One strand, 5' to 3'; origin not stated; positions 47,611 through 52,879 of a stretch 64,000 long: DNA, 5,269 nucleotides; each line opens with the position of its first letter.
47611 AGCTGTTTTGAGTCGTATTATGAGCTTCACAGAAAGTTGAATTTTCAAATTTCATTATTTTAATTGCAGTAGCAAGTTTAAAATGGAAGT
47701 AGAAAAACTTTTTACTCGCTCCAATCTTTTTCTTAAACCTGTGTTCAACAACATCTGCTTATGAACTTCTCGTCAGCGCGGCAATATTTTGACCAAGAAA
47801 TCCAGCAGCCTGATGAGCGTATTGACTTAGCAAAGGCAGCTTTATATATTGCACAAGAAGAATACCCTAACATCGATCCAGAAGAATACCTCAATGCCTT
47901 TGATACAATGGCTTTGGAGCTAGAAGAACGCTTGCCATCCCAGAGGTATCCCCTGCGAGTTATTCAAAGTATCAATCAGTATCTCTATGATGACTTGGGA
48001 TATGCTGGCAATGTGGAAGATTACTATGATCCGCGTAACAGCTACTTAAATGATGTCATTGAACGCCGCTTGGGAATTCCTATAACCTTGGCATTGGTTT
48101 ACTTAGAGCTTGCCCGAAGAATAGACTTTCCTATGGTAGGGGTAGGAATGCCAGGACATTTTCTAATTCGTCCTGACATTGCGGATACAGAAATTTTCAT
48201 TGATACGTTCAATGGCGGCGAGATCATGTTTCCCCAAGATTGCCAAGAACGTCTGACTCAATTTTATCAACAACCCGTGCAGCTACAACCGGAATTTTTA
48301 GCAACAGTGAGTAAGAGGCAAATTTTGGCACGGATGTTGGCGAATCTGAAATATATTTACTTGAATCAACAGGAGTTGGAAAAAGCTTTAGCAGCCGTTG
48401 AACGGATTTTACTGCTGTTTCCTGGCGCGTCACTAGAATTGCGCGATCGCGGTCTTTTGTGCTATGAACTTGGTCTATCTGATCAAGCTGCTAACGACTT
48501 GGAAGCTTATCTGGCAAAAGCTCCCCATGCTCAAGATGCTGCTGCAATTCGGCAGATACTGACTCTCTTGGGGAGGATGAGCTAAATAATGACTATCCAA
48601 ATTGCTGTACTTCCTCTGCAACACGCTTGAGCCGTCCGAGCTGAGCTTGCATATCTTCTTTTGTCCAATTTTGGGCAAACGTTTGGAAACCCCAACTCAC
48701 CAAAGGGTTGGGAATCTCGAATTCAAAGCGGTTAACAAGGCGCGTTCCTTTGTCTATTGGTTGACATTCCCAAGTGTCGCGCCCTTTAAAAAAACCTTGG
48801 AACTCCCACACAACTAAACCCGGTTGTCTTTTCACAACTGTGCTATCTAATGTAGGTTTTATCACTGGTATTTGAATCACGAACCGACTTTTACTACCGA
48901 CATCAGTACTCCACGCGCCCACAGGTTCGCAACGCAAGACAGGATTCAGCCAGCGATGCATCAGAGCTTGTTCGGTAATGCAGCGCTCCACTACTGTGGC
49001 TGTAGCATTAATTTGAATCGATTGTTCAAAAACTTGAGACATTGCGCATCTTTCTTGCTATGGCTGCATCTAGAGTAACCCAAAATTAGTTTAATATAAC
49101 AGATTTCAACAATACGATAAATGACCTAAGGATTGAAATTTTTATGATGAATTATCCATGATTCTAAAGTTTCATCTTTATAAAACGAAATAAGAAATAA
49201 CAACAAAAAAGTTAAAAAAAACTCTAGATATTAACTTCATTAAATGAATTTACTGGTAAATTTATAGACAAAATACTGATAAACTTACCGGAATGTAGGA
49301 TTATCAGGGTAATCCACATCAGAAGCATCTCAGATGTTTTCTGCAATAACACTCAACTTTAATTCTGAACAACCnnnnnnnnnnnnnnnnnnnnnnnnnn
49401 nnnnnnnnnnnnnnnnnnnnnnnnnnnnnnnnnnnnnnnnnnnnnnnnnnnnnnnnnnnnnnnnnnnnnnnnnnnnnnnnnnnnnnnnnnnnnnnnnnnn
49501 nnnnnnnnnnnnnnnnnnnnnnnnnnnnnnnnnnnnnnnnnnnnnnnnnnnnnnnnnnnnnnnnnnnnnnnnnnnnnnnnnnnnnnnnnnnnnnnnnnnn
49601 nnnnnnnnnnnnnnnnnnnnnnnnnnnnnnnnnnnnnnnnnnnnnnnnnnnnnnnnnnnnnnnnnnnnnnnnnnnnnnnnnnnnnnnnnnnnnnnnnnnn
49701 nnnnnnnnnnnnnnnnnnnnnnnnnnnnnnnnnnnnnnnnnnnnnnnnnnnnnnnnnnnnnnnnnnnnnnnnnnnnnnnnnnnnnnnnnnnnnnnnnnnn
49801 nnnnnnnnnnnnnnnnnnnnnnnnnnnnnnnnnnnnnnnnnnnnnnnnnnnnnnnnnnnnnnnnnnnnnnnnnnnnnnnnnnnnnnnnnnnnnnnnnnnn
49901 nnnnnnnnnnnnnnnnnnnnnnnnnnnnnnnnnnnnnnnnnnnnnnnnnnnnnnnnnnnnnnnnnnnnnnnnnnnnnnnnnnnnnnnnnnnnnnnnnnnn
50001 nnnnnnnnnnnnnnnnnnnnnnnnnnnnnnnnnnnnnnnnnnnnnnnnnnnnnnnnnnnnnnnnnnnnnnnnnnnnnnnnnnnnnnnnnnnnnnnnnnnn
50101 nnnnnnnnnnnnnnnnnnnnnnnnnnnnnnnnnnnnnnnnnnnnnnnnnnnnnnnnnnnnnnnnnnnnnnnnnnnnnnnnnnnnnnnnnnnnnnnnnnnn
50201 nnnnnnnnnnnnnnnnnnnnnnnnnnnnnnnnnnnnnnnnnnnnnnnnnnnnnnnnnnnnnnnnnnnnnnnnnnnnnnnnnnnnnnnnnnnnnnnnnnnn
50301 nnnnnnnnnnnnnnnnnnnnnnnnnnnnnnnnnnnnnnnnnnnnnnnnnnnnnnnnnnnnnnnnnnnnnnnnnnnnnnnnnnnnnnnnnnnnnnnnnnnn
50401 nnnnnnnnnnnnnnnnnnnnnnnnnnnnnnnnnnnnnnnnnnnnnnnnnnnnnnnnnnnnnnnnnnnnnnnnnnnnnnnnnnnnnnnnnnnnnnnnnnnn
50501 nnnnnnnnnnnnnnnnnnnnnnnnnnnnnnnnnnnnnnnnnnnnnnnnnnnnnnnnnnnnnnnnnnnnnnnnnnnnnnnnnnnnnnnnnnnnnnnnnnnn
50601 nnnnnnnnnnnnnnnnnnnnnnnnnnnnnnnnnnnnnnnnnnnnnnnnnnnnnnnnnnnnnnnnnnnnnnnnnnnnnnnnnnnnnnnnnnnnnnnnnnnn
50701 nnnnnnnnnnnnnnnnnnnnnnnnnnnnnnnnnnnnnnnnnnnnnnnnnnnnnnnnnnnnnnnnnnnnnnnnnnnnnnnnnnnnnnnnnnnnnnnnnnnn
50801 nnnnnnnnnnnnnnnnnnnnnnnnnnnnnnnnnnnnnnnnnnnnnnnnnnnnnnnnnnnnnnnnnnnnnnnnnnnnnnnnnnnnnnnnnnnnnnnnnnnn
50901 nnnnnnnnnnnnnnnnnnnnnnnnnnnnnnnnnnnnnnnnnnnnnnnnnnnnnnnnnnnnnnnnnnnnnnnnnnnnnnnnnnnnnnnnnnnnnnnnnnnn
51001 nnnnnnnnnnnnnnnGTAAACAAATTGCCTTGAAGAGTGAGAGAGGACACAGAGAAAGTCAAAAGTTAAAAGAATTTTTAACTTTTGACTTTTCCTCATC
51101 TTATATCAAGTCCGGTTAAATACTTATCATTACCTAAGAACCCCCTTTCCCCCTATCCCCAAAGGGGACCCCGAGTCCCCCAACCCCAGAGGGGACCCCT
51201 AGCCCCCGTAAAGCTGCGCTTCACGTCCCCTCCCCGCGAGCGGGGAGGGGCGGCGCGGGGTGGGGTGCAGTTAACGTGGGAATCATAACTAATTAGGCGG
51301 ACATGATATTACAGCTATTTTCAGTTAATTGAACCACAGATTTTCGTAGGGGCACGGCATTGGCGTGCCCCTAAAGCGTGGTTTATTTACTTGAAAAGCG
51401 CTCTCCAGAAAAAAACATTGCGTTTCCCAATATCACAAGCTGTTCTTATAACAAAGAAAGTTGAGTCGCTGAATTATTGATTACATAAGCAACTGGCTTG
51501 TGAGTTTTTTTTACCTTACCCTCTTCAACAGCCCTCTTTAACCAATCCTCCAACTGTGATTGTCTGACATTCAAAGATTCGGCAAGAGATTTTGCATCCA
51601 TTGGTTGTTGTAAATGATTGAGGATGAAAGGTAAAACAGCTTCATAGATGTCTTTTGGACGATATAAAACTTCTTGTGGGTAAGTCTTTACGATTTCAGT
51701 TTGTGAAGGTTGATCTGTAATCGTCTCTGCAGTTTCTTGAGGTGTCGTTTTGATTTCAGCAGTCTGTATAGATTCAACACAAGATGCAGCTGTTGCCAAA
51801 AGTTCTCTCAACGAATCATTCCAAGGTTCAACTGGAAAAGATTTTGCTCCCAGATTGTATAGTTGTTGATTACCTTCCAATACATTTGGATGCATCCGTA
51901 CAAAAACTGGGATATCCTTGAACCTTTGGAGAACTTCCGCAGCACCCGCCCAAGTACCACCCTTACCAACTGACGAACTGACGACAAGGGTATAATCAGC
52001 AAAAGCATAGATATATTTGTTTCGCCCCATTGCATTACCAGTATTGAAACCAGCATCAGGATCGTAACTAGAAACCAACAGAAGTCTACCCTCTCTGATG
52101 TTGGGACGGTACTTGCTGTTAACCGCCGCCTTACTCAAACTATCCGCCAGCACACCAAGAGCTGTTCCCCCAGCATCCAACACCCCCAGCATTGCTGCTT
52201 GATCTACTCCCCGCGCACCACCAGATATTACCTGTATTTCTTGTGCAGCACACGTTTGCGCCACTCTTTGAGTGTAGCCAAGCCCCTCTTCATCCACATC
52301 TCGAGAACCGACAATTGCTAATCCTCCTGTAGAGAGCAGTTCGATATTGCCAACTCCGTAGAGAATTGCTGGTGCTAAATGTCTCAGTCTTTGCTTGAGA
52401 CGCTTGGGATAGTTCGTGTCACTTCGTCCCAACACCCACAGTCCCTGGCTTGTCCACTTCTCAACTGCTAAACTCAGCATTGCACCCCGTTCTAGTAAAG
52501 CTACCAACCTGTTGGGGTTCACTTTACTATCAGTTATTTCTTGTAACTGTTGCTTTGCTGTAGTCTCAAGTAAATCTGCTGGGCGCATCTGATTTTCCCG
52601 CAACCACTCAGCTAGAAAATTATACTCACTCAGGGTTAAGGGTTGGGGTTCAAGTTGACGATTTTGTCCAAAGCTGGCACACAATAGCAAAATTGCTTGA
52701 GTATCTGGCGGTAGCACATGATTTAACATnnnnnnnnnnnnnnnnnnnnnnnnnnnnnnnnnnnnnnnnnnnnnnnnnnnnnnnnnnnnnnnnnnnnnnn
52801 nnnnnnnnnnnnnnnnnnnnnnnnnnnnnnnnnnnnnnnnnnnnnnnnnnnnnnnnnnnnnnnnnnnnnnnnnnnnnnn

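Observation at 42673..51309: Two 100% identical 207-bp MITE-like elements in inverted orientation bracket an 8.2-kb segment (cox/xdh operon, SirB1-like, SRPBCC, TM-repeat protein)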

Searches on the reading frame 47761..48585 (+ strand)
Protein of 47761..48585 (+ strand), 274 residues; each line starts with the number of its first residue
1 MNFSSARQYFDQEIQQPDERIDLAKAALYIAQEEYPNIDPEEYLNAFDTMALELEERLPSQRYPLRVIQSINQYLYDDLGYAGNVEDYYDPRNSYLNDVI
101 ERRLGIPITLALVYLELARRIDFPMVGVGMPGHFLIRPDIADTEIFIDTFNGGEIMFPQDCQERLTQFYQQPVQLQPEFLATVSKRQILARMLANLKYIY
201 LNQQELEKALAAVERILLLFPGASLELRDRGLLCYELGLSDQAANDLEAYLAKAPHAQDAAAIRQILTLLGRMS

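Call 52: search_protein_families(library=pfam, proteins=[window:47761-48585:+], max_evalue=0.00001)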
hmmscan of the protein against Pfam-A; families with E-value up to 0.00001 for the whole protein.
window:47761-48585:+ (274 aa): 2 families
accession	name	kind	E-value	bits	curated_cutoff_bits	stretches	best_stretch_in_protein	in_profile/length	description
PF13369.12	Transglut_core2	-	1.1e-57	194.3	23.5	1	42-193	2-154/155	Transglutaminase-like superfamily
PF13371.12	TPR_9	-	3.8e-22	78.5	35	1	196-267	1-72/73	Tetratricopeptide repeat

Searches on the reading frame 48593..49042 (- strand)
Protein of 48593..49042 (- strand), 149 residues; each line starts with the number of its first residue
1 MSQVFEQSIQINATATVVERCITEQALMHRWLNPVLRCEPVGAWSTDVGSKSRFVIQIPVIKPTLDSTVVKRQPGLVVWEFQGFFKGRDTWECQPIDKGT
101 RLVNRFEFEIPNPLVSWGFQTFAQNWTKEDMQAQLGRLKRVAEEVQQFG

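Call 52: search_protein_families(library=pfam, proteins=[window:48593-49042:-], max_evalue=0.00001)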
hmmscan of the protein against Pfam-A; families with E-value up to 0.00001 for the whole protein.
window:48593-49042:- (149 aa): 1 family
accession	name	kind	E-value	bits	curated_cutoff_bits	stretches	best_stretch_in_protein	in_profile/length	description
PF10604.15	Polyketide_cyc2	-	4.9e-28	98.6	27.4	1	4-143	3-142/142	Polyketide cyclase / dehydrase and lipid transport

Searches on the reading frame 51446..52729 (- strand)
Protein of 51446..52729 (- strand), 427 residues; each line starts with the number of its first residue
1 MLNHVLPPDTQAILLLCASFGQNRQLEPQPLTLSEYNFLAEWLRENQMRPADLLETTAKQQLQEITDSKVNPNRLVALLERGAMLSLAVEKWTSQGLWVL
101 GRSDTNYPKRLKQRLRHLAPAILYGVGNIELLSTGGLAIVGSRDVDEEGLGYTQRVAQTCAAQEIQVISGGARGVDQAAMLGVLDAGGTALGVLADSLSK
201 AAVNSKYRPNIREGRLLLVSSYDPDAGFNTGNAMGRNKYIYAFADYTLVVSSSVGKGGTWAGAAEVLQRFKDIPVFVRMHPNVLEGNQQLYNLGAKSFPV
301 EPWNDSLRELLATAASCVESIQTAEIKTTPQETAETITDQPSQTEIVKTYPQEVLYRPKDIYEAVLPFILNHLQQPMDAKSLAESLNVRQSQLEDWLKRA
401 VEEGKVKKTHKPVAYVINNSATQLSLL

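Call 52: search_protein_families(library=pfam, proteins=[window:51446-52729:-], max_evalue=0.00001)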
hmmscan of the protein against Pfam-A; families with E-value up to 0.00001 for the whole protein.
window:51446-52729:- (427 aa): 2 families
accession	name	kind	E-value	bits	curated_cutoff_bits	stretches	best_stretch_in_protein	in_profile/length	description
PF02481.21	DNA_processg_A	-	1.2e-36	126.4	29.6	1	93-296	3-208/212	DNA recombination-mediator protein A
PF18306.6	LDcluster4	-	7.9e-09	35.7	26.3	1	138-271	5-118/151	SLOG cluster4 family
